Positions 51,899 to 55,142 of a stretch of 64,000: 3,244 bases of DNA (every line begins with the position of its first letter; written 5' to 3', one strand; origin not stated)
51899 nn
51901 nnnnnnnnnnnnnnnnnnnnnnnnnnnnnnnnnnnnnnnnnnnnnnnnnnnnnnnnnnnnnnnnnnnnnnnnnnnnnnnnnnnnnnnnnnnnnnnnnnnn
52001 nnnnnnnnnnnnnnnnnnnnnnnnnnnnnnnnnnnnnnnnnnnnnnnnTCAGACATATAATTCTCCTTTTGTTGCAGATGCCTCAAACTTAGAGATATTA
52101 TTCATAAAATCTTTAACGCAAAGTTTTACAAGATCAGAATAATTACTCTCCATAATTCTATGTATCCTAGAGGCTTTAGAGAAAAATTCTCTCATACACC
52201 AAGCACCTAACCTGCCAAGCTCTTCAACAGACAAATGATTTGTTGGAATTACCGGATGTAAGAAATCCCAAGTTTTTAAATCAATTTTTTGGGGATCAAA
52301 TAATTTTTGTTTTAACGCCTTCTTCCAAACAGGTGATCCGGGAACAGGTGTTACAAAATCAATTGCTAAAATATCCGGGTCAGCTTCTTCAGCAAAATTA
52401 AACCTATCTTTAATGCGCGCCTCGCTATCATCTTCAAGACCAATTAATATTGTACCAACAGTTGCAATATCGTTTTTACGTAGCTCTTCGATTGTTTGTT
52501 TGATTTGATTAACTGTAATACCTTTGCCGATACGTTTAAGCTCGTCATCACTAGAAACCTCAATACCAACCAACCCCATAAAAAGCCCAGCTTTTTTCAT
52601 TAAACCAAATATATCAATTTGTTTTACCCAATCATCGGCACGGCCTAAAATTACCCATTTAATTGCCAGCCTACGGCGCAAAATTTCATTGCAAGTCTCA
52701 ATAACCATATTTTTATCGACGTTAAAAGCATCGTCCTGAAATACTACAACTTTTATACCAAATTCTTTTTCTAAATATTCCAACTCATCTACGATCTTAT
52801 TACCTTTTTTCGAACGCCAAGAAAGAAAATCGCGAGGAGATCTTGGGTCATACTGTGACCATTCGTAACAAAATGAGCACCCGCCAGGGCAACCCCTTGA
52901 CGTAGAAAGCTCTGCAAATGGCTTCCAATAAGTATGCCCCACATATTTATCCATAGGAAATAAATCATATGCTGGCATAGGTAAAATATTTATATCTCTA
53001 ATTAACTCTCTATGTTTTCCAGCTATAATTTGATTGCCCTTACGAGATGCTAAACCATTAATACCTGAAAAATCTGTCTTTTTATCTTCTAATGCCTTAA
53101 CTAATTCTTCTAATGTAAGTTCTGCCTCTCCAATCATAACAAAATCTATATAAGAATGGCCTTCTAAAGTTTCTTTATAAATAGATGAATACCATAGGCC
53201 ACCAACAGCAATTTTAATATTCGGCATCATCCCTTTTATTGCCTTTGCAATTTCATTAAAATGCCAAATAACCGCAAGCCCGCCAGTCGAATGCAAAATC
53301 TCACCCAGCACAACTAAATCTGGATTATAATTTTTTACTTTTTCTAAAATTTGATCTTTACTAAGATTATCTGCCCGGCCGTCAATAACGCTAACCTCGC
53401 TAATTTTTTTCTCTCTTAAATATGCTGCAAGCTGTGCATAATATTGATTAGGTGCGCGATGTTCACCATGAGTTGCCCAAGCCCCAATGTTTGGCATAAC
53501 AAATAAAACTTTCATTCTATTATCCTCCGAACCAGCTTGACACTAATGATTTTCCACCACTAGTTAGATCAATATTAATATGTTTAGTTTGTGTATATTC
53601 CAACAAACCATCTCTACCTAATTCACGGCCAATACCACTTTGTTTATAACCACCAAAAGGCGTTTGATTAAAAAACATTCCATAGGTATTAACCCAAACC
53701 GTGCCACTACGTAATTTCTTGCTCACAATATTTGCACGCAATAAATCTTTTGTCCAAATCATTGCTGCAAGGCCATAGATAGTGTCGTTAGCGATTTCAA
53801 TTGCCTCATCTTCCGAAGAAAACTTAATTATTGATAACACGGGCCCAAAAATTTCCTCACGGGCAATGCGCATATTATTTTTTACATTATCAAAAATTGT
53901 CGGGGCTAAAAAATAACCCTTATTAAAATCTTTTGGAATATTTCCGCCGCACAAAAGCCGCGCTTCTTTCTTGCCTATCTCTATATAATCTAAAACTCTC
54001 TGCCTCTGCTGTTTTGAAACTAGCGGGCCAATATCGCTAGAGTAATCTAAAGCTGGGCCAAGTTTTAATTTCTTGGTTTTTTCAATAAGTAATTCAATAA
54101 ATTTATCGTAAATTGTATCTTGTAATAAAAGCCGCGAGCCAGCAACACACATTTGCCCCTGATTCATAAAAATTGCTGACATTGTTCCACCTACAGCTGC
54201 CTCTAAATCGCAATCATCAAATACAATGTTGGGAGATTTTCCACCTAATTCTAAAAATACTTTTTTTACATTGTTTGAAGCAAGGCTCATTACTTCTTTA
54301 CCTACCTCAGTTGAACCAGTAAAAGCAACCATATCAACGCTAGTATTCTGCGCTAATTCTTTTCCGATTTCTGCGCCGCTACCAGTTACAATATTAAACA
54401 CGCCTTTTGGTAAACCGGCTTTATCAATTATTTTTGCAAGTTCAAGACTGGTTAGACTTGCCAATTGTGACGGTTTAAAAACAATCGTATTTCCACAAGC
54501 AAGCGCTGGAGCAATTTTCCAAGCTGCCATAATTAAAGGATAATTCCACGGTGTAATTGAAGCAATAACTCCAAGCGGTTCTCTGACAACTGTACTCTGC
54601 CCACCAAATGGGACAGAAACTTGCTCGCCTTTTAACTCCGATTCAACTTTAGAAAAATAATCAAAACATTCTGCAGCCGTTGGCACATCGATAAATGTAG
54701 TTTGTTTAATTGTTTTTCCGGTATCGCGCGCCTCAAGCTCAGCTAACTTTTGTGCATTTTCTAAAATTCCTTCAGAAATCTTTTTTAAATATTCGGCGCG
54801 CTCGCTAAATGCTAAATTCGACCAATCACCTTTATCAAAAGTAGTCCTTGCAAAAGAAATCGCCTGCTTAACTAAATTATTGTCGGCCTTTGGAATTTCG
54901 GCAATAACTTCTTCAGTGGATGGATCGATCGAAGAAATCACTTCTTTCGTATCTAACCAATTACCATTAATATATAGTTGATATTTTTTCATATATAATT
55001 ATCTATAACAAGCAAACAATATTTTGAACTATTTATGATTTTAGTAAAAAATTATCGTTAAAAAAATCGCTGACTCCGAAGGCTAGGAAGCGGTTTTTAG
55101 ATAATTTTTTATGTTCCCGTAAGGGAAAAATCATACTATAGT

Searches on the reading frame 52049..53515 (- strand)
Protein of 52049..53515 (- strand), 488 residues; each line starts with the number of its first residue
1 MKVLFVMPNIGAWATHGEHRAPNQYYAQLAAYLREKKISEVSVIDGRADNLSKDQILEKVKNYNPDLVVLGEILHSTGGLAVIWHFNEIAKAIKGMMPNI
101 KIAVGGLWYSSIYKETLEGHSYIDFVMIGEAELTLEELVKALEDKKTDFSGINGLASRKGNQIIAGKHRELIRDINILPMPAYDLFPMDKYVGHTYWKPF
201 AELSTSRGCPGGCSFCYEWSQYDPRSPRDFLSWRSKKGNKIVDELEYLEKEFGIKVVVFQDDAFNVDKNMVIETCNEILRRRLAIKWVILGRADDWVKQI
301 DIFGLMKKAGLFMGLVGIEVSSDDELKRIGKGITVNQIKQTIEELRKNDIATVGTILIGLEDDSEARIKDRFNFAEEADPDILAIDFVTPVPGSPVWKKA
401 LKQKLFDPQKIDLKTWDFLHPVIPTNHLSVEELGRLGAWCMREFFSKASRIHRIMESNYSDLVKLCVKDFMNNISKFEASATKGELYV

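Call 7: search_protein_families(library=pfam, proteins=[window:52049-53515:-], max_evalue=0.01)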
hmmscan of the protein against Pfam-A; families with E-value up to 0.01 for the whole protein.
window:52049-53515:- (488 aa): 2 families
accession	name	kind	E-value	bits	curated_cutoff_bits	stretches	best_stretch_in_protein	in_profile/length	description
PF04055.27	Radical_SAM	-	1.1e-17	65.1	29.5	1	204-369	2-160/166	Radical SAM superfamily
PF02310.24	B12-binding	-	1.8e-15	57.3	32.1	1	28-139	19-121/121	B12 binding domain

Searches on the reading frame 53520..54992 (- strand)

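Call 7: search_protein_families(library=pfam, proteins=[window:53520-54992:-], max_evalue=0.01)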
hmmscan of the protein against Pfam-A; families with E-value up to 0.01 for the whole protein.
window:53520-54992:- (490 aa): 1 family
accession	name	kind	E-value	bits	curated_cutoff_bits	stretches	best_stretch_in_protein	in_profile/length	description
PF00171.27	Aldedh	-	6.6e-179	595.7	23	1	14-472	3-461/461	Aldehyde dehydrogenase family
